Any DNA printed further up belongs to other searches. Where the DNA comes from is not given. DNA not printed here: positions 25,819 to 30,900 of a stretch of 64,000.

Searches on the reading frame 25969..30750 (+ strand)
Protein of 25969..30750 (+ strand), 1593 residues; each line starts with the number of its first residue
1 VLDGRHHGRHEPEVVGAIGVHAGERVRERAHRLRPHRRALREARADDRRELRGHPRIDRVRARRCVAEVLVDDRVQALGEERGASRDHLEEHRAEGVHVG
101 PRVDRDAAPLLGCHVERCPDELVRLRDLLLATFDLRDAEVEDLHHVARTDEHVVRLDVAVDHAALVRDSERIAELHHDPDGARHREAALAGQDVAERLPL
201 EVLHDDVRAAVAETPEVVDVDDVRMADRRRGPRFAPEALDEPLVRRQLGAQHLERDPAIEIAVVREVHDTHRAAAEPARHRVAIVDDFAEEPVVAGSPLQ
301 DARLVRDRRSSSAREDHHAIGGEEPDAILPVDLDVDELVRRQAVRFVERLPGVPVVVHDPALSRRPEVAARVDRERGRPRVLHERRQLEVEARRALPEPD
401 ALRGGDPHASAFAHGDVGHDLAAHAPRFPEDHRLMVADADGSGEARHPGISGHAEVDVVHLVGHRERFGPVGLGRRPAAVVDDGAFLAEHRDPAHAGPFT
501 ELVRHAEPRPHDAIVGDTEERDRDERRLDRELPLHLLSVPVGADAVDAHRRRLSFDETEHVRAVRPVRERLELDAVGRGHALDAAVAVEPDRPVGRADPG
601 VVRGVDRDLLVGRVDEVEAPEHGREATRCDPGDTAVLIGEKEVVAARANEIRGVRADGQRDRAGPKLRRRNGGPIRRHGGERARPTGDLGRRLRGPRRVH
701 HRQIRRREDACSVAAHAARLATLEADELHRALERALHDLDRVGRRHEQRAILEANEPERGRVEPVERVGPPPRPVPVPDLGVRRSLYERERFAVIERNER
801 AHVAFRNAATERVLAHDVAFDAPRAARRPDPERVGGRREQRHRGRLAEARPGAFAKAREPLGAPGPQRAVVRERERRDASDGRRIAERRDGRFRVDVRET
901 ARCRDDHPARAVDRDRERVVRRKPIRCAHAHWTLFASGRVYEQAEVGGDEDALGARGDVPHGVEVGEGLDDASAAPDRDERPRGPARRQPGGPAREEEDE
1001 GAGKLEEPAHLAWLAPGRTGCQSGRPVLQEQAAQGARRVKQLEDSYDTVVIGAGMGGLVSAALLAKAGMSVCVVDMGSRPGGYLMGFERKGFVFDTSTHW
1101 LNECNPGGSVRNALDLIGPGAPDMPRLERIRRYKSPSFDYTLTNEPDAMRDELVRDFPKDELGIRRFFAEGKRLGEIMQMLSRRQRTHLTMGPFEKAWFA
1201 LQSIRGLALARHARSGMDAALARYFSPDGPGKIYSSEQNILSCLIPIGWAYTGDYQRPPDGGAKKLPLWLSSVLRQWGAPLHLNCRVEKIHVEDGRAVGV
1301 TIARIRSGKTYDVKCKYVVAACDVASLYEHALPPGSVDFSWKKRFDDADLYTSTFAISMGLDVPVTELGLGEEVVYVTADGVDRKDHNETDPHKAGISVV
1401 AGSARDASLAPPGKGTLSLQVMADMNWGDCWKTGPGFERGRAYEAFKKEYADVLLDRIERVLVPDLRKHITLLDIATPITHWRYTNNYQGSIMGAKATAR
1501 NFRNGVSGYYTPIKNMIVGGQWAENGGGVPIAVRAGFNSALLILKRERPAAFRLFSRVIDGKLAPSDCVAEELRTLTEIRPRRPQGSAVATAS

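Call 43: search_protein_families(library=pfam, proteins=[window:25969-30750:+], max_evalue=0.0001)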
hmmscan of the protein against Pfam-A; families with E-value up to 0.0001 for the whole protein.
window:25969-30750:+ (1593 aa): 4 families
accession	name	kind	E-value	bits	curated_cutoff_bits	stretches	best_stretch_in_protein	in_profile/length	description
PF01593.30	Amino_oxidase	-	3.2e-16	60.1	19.8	1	1055-1541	1-440/443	Flavin containing amine oxidoreductase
PF13450.12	NAD_binding_8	-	1.1e-14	54.8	21.9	1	1050-1114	1-65/68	NAD(P)-binding Rossmann-like domain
PF01494.25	FAD_binding_3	-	5.4e-07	29.6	22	0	1046-1075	2-31/349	FAD binding domain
PF00890.30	FAD_binding_2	-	1.3e-06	28.3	20.4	0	1047-1080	1-34/414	FAD binding domain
